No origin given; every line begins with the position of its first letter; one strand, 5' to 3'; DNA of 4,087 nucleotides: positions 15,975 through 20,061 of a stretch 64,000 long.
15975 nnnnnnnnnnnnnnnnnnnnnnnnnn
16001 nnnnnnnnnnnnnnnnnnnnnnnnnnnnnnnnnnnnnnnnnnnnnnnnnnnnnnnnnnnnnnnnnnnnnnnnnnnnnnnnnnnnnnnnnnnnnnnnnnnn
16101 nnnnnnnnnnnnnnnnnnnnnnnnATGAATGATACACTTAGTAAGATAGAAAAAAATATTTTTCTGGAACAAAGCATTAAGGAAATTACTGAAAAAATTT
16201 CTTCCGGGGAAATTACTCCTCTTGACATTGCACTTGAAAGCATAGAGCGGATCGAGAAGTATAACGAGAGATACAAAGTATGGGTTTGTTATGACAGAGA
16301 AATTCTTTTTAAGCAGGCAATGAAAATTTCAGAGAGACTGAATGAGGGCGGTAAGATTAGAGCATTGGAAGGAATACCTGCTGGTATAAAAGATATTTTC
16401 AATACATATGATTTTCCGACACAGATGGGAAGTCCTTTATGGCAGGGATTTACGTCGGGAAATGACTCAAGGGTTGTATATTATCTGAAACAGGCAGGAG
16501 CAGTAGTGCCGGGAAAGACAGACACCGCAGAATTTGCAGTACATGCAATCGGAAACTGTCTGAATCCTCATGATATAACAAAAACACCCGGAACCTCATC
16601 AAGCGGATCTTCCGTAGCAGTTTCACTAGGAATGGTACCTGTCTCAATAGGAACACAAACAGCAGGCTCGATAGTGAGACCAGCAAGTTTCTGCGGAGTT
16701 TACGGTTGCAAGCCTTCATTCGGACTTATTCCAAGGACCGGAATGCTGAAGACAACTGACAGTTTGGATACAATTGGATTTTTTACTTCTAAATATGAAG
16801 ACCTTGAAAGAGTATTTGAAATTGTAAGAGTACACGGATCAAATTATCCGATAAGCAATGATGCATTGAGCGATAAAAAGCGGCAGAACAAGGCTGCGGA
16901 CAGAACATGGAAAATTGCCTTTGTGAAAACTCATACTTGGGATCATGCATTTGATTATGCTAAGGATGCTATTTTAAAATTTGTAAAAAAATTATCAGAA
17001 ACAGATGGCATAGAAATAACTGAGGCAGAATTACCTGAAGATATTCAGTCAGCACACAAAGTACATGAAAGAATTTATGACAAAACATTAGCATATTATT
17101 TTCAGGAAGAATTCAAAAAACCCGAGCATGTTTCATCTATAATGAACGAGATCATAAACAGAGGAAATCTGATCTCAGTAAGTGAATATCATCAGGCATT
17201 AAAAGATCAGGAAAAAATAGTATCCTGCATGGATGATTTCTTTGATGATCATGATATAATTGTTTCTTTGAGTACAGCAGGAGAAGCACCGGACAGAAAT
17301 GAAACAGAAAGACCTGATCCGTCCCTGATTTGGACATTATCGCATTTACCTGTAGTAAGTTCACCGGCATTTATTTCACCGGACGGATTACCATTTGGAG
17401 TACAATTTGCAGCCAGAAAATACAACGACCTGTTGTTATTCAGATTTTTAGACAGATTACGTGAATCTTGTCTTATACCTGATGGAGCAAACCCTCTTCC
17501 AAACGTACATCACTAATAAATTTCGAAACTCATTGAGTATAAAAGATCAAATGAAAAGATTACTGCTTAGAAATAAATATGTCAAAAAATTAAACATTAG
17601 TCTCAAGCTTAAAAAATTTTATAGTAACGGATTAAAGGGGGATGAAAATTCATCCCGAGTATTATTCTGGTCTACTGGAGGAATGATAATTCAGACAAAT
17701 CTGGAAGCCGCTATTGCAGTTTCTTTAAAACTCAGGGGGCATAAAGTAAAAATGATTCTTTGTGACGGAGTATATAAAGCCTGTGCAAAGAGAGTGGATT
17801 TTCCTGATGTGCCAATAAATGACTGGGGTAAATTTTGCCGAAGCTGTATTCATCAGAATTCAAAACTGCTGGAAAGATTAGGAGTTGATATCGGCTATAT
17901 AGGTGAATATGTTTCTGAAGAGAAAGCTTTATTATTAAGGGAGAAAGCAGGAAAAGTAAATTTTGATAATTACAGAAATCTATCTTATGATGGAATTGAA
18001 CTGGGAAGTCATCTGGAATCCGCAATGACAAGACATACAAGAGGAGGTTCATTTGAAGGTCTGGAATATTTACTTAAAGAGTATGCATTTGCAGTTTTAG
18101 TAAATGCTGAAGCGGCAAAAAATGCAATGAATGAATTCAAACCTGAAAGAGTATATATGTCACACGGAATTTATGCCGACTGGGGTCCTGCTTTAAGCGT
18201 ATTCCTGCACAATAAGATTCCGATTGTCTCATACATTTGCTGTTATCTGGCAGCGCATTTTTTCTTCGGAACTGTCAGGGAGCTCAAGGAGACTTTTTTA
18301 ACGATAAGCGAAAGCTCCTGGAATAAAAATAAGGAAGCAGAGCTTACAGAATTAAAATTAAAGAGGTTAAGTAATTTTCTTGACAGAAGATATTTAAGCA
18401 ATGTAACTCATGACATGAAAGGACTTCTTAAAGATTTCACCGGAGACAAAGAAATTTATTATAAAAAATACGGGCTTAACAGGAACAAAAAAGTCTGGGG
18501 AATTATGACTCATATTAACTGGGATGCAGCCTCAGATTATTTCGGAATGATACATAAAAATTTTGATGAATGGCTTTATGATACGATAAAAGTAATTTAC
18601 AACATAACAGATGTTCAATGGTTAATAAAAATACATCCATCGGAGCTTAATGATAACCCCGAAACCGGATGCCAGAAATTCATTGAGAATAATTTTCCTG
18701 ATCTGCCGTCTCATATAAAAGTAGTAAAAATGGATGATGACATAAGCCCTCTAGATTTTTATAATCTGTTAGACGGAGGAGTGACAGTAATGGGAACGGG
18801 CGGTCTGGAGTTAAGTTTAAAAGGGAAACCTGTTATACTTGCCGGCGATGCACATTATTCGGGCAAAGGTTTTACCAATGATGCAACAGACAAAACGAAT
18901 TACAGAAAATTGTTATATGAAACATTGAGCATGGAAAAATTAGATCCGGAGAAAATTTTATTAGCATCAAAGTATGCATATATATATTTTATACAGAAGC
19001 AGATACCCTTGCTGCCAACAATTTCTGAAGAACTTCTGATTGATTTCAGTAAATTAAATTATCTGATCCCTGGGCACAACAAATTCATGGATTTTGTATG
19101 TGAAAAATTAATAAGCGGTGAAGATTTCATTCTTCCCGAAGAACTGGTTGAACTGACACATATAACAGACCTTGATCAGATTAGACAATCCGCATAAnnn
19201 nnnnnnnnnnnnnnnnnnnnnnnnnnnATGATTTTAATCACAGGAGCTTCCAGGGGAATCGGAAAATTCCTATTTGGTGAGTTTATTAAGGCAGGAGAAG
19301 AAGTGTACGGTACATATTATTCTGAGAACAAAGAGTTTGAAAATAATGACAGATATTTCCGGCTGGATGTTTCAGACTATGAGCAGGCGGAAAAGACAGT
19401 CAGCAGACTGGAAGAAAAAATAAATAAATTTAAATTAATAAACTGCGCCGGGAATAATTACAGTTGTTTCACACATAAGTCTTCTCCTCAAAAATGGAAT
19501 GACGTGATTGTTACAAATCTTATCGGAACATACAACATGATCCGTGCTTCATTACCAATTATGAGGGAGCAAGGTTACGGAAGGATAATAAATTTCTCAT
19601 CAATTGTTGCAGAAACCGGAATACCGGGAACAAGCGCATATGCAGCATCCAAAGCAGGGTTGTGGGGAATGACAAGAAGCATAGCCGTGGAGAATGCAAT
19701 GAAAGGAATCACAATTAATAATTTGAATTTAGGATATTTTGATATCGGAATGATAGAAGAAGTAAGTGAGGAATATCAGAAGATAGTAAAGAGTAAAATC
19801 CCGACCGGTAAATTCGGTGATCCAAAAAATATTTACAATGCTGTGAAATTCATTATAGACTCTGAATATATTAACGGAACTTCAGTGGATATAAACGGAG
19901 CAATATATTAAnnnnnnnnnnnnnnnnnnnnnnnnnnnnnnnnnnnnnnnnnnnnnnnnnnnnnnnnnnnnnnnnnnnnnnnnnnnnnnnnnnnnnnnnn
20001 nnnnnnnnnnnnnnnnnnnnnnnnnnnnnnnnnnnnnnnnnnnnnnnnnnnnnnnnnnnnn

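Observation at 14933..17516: PseA/WbuX-type acetamidino-forming amidotransferase translationally coupled to a GatA-like amidase instead of HisH/HisF homologues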

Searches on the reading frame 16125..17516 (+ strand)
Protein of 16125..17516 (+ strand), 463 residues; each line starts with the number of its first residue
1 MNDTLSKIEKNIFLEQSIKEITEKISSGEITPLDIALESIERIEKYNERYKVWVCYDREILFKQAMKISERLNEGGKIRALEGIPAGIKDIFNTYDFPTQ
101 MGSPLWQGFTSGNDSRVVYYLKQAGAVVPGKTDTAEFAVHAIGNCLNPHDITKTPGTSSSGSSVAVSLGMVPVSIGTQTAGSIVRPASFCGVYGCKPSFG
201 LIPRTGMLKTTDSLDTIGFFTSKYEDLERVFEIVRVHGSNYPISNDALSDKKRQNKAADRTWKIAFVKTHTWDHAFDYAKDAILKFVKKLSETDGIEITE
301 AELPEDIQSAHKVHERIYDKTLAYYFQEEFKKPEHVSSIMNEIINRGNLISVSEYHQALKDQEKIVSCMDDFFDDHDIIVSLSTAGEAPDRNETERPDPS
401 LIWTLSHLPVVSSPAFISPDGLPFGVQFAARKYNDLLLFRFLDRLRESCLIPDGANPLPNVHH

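Call 4: search_protein_families(library=pfam, proteins=[window:16125-17516:+])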
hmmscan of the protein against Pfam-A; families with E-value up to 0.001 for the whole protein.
window:16125-17516:+ (463 aa): 1 family
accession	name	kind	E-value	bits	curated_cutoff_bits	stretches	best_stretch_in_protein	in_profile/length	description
PF01425.27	Amidase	-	2e-70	238.5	27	1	36-437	3-443/445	Amidase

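Call 5: search_protein_families(library=ncbifam, proteins=[window:16125-17516:+])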
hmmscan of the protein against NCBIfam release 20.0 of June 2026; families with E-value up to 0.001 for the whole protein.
window:16125-17516:+ (463 aa): 26 families (the best 25 are shown)
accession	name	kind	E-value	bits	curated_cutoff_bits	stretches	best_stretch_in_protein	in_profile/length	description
TIGR00132.1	gatA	equivalog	9.3e-60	202.7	481.1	1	23-307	3-289/466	Asp-tRNA(Asn)/Glu-tRNA(Gln) amidotransferase subunit GatA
NF004815.0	PRK06169.1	equivalog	1.1e-55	189.1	506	1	17-444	11-454/471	amidase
NF006631.0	PRK09201.1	equivalog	9.5e-55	186.1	461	1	15-392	6-386/466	AtzE family amidohydrolase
TIGR02715.1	amido_AtzE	subfamily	3.8e-52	177.8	425.75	1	18-450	2-449/452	AtzE family amidohydrolase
NF005688.0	PRK07488.1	equivalog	1.1e-46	159.7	532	1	10-435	5-452/474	indoleacetamide hydrolase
NF006043.0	PRK08186.1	subfamily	4.3e-46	157.5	487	1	15-452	6-451/600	allophanate hydrolase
NF004816.0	PRK06170.1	equivalog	1e-45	156.3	503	1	16-448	12-481/493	amidase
NF005686.0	PRK07486.1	subfamily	7e-43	147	465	1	13-439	11-463/486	amidase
TIGR02713.1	allophanate_hyd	equivalog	1.7e-42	145.7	511.05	1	57-448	9-412/563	allophanate hydrolase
NF005687.0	PRK07487.1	subfamily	2.2e-40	138.9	428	1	17-439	9-446/468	amidase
NF004766.0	PRK06102.1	equivalog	3.3e-38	132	559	1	14-389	6-379/455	amidase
NF006169.0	PRK08310.1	equivalog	4.7e-38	131.6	391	1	77-444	22-389/395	amidase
NF005450.0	PRK07042.1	equivalog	2.2e-34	118.7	458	1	17-441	8-444/464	amidase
NF009119.0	PRK12470.1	equivalog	3.4e-34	118.7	498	1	25-440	18-443/462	amidase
NF005460.0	PRK07056.1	subfamily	5e-34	118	447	1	16-399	8-392/457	amidase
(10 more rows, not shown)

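Call 15: find_homologous_proteins(query=window:16125-17513:+)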
Query window:16125-17513:+ (463 aa): 4388 proteins with E <= 0.001 among 8000 candidates; the best 120 are listed.
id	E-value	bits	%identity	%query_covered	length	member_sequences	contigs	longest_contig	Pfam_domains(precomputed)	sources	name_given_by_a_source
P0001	1.4e-298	1008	95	100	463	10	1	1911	PF01425.27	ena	-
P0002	4.4e-280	947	89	100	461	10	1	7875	PF01425.27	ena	-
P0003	4.6e-275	930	87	100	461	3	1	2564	PF01425.27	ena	-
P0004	3.9e-266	901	85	98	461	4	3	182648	PF01425.27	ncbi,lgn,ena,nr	ncbi:MAG TPA: amidase [Ignavibacteria bacterium]|nr:amidase [Ignavibacteria bacterium]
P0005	2.8e-265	898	84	100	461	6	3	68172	PF01425.27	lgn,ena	-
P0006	5.5e-258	874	81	100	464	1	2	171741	PF01425.27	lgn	-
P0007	6.8e-243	824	75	100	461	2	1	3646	PF01425.27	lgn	-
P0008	8.0e-243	824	76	100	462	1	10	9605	PF01425.27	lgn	-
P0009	6.0e-240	815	76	100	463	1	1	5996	PF01425.27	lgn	-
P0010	1.6e-236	803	73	100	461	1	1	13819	PF01425.27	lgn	-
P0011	3.0e-236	802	74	99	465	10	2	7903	PF01425.27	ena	-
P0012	1.6e-235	800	75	98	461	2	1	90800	PF01425.27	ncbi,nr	ncbi:MAG TPA: amidase [Ignavibacteria bacterium]|nr:amidase [Ignavibacteria bacterium]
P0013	9.8e-235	797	73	100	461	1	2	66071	PF01425.27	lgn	-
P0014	7.0e-234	795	72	100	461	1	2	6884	PF01425.27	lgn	-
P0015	2.1e-233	793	73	100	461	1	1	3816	PF01425.27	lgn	-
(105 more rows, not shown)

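Call 17: find_related_loci(query=A1, collection=genome_contigs, flank=10000)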
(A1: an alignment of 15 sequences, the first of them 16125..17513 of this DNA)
Query A1 (463 aa) in genome_contigs; peptide patterns used: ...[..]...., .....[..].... (x = any residue, [..] = any of these).
285 stretches matched a pattern; 255 encode a relative of the query (tblastn E <= 1e-3); the best 80 are kept; 80 distinct loci.
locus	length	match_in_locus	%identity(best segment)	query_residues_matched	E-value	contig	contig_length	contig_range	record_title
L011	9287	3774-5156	75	1-461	0e+0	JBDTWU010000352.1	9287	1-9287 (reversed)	MAG: bacterium isolate cluster4_bin.1 NODE_21341_length_9287_cov_5.092396, whole genome shotgun sequence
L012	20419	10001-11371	74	6-462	0e+0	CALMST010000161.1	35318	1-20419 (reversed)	MAG TPA_asm: uncultured Ignavibacteria bacterium isolate SRR2107183_bin.48_CONCOCT_v1.1_MAG genome assembly, contig: ERZ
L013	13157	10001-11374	74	4-461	0e+0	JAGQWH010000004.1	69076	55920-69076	MAG: Ignavibacteriae bacterium isolate HKST-UBA123 NODE_4_length_69076_cov_4.923753, whole genome shotgun sequence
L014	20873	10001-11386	73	1-462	0e+0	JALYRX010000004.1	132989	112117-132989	MAG: Bacteroidota bacterium isolate MDV bin100 SD1456_NODE_9_length_132989_cov_2.660663, whole genome shotgun sequence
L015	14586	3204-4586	73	1-461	0e+0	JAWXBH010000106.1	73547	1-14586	MAG: bacterium isolate MP6IB1.110 k99_597491, whole genome shotgun sequence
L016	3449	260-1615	73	5-456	0e+0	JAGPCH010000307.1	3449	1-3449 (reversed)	MAG: Ignavibacteria bacterium isolate Gw_SlAct_bin_239 Gw_SlAct_155838_length_3449_cov_5.444010, whole genome shotgun se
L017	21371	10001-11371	72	2-458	0e+0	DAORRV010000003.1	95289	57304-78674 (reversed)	MAG TPA_asm: Ignavibacteria bacterium isolate AMR_MDS_5334 NODE_13_length_95289_cov_8.064273, whole genome shotgun seque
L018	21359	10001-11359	85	9-461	0e+0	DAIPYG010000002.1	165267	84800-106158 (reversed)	MAG TPA_asm: Bacteroidota bacterium isolate CTOTU2451 NODE_35_length_165267_cov_6.522517, whole genome shotgun sequence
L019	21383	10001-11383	70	1-461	0e+0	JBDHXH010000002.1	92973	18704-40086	MAG: Ignavibacteria bacterium isolate AS-MESO-3CA.390 NODE_878_length_92973_cov_5.767536, whole genome shotgun sequence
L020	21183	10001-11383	72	1-461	0e+0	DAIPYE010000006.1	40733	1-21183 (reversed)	MAG TPA_asm: Bacteroidota bacterium isolate CTOTU2443 NODE_437_length_40733_cov_3.951522, whole genome shotgun sequence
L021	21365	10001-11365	71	7-461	0e+0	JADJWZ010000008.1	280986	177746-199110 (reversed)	MAG: Ignavibacteria bacterium isolate Kalu_18-Q3-R12-55_BATAC.336 tig00004008-10-2804920, whole genome shotgun sequence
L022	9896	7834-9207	70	1-458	0e+0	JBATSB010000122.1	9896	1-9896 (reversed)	MAG: Ignavibacteria bacterium isolate MFD10470_ilm_asm_bin1 k127_163953, whole genome shotgun sequence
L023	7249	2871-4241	71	1-458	0e+0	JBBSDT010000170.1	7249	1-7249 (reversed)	MAG: Ignavibacteria bacterium isolate LS1_sbin.22 LS1_sbin.22_K_126995_L_7249_cov_8.0000, whole genome shotgun sequence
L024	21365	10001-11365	71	7-461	0e+0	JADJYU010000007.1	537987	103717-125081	MAG: Ignavibacteria bacterium isolate Lyne_18-Q3-R50-59_BATAC.576 tig00004884-10-5398110, whole genome shotgun sequence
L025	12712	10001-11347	71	10-458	0e+0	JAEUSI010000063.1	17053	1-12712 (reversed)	MAG: Ignavibacteria bacterium isolate new MAG-299 NODE_63_length_17053_cov_4.608329, whole genome shotgun sequence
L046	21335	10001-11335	59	13-457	2e-177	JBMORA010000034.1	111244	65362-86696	MAG: Thermodesulfobacteriota bacterium isolate Betzabe_MAG168 MAG168_34, whole genome shotgun sequence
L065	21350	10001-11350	54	9-458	4e-168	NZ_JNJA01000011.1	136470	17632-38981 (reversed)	Solidesulfovibrio alcoholivorans DSM 5433 Q368DRAFT_scaffold00011.11_C, whole genome shotgun sequence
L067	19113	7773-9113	60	8-454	0e+0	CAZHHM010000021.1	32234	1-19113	MAG TPA_asm: uncultured bacterium isolate SRP220891_co1_490 genome assembly, contig: NODE_2638_length_32234_cov_8.896672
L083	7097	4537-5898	52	8-461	2e-158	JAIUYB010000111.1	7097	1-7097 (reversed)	MAG: Desulfarculus sp. isolate S21 contig-91_7281, whole genome shotgun sequence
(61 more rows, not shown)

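Call 30: search_protein_families(library=pfam, proteins=[L046:4028-4729:+, L067:16673-17248:+, L083:3301-5910:+])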
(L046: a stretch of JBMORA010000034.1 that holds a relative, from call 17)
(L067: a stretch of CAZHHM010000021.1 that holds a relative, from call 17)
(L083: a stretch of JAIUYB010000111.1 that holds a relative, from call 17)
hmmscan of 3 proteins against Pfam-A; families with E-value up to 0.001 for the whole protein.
L046:4028-4729:+ (234 aa): 1 family
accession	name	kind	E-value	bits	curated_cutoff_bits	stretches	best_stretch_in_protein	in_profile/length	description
PF02348.25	CTP_transf_3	-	1.9e-24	87.2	22.6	1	7-140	2-121/217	Cytidylyltransferase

L067:16673-17248:+ (192 aa): 3 families
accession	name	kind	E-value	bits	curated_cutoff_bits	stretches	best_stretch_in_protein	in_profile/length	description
PF00132.30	Hexapep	-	8.1e-09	35.3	27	1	130-163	2-36/36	Bacterial transferase hexapeptide (six repeats)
PF14602.12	Hexapep_2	-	9.4e-08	32.1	27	1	130-163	2-34/34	Hexapeptide repeat of succinyl-transferase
PF25084.1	LbH_EIF2B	-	0.00068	20.1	54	0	127-162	19-54/105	EIF2B subunit epsilon LbH domain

L083:3301-5910:+ (870 aa): 1 family
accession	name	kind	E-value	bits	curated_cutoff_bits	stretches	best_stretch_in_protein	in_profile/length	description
PF01425.27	Amidase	-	1.3e-67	229.2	27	1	440-844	2-445/445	Amidase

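Call 37: search_solved_structures(query=window:16125-17513:+, show_alignments=2, max_evalue=1e-20)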
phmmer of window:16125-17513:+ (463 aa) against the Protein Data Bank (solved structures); distinct sequences matched with E-value up to 1e-20: 30.
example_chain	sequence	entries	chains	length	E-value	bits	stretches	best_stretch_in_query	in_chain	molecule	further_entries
1obi_A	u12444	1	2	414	1.2e-51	179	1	25-436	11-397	MALONAMIDASE E2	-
1ock_A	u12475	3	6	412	2.3e-51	178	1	25-436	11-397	MALONAMIDASE E2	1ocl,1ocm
1o9o_A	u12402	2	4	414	5.8e-51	176.7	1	25-436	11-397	MALONAMIDASE E2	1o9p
1obl_A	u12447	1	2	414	5.8e-51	176.7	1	25-436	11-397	MALONAMIDASE E2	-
1obk_A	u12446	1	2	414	8e-51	176.3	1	25-436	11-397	MALONAMIDASE E2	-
1o9q_A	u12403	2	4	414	1.1e-50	175.8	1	25-436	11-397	MALONAMIDASE E2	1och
1obj_A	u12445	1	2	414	1.1e-50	175.8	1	25-436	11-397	MALONAMIDASE E2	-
1o9n_A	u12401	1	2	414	1.5e-50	175.3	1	25-436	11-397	MALONAMIDASE E2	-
3h0l_A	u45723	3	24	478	1e-37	133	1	15-305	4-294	Glutamyl-tRNA(Gln) amidotransferase subunit A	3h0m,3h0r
2df4_A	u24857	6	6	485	9e-36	126.7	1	16-305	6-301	Glutamyl-tRNA(Gln) amidotransferase subunit A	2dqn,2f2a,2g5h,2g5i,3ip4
3al0_A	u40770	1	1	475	1e-31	113.3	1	80-241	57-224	Glutamyl-tRNA(Gln) amidotransferase subunit A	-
2gi3_A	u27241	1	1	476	1.1e-31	113.2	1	80-241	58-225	Glutamyl-tRNA(Gln) amidotransferase subunit A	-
4n0h_A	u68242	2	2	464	2.5e-29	105.4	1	38-274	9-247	Glutamyl-tRNA(Gln) amidotransferase subunit A, mitochondrial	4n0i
6c62_A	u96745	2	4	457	2.1e-28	102.4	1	19-233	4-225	Biuret hydrolase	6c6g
9je9_A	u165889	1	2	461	6.8e-28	100.7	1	24-237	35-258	Amidase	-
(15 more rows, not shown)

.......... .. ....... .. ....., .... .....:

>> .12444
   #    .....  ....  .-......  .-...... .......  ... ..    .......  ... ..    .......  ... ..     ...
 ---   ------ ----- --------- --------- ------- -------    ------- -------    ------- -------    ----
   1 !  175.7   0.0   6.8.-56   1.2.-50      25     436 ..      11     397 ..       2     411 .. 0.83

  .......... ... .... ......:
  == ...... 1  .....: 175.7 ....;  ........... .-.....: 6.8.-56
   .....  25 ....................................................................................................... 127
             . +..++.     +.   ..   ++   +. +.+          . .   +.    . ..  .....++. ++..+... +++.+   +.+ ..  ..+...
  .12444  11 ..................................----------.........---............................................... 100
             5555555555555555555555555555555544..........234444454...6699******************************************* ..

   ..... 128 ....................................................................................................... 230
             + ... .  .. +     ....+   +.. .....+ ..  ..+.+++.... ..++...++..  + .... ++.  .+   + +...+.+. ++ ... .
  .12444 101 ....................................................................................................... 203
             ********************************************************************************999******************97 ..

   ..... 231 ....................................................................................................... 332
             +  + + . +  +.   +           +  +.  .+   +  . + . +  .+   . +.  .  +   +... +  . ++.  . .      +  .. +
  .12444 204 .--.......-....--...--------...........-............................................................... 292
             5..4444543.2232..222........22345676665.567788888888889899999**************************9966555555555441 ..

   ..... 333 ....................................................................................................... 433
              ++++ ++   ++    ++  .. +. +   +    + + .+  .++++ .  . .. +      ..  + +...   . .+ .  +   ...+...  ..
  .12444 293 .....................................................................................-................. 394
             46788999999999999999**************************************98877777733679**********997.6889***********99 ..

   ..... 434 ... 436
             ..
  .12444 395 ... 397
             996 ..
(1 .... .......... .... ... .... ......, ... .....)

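Call 74: search_dna_similar(query=window:16125-17513:+, collection=plasmids, mode=protein, max_evalue=1e-60, max_rows=15)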
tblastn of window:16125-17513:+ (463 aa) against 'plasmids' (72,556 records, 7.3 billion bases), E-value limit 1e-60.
No match.

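Call 85: search_protein_families(library=ncbifam, proteins=[L065:8765-11389:+], max_evalue=1e-10)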
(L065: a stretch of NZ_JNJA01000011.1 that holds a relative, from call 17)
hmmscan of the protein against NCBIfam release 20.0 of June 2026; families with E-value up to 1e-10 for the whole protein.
L065:8765-11389:+ (875 aa): 26 families (the best 25 are shown)
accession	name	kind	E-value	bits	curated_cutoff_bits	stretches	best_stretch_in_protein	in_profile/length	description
TIGR03573.1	WbuX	subfamily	7.3e-94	315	203.2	1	13-352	2-343/344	N-acetyl sugar amidotransferase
NF006631.0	PRK09201.1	equivalog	2.8e-55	187.9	461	1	422-854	9-456/466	AtzE family amidohydrolase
TIGR02715.1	amido_AtzE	subfamily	4e-53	181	425.75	1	424-854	4-449/452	AtzE family amidohydrolase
NF004815.0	PRK06169.1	equivalog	1.3e-52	178.9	506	1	424-848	14-454/471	amidase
TIGR00132.1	gatA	equivalog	1.1e-48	166.2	481.1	1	432-710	8-289/466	Asp-tRNA(Asn)/Glu-tRNA(Gln) amidotransferase subunit GatA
NF004816.0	PRK06170.1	equivalog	4.5e-48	164.1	503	1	422-733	14-336/493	amidase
NF005688.0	PRK07488.1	equivalog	3.3e-46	158.2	532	1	418-678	9-261/474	indoleacetamide hydrolase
NF006043.0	PRK08186.1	subfamily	2.7e-42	145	487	1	421-856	8-451/600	allophanate hydrolase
NF004766.0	PRK06102.1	equivalog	3.6e-40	138.4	559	1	420-626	8-222/455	amidase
NF005686.0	PRK07486.1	subfamily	3.9e-40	138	465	1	419-847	13-467/486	amidase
NF005460.0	PRK07056.1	subfamily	1.3e-39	136.4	447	1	421-797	9-386/457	amidase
NF009119.0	PRK12470.1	equivalog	2e-39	135.9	498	1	429-657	18-251/462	amidase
TIGR02713.1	allophanate_hyd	equivalog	2.5e-39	135.3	511.05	1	461-852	9-412/563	allophanate hydrolase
NF005687.0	PRK07487.1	subfamily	4e-39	134.7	428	1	423-848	11-451/468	amidase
NF005450.0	PRK07042.1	equivalog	2.1e-37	128.7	458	1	424-607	11-200/464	amidase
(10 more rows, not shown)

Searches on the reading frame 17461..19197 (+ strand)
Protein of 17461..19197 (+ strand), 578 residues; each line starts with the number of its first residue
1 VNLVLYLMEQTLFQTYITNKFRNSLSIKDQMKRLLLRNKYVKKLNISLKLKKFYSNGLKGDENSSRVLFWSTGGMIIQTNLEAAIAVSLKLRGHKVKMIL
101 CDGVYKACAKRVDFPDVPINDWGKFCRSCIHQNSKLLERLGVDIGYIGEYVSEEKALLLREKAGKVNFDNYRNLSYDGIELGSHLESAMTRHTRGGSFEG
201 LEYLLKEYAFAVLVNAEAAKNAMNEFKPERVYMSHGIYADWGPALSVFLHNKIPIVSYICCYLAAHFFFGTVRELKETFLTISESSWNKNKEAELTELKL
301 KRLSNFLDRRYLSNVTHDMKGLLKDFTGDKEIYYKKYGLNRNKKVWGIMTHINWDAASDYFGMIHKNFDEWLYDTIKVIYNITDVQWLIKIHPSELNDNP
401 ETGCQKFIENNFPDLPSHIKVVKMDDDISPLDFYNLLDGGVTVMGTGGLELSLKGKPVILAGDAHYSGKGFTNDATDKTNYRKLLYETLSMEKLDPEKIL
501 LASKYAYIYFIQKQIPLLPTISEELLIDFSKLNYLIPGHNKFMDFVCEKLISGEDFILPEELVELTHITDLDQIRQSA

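Call 4: search_protein_families(library=pfam, proteins=[window:17461-19197:+])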
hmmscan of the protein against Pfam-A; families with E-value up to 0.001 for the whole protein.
window:17461-19197:+ (578 aa): 1 family
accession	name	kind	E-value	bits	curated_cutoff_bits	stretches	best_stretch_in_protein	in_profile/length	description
PF05159.20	Capsule_synth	-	7.6e-06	26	20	1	384-480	187-280/310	Capsule polysaccharide biosynthesis protein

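Call 5: search_protein_families(library=ncbifam, proteins=[window:17461-19197:+])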
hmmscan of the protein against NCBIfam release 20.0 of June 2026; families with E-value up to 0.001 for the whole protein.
window:17461-19197:+ (578 aa): 0 families

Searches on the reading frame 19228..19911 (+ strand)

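Call 6: search_protein_families(library=pfam, proteins=[window:19228-19911:+])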
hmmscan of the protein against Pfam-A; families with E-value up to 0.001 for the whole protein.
window:19228-19911:+ (227 aa): 6 families
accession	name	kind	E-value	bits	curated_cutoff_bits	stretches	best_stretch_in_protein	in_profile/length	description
PF00106.31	adh_short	-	3.2e-39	134.9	26.6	1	2-182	3-193/195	short chain dehydrogenase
PF13561.12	adh_short_C2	-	1.7e-36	126.4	27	1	6-224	1-233/236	Enoyl-(Acyl carrier protein) reductase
PF01370.27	Epimerase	-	4.1e-06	26.8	20.9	1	2-166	1-170/240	NAD dependent epimerase/dehydratase family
PF08659.16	KR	-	9.3e-06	26.1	22.6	1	42-149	56-160/180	KR domain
PF08643.16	DUF1776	-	9.4e-05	22.4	25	1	86-191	112-219/294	Fungal family of unknown function (DUF1776)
PF23441.1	SDR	-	0.00018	21.5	27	1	109-226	134-255/258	SDR-like rossmann domain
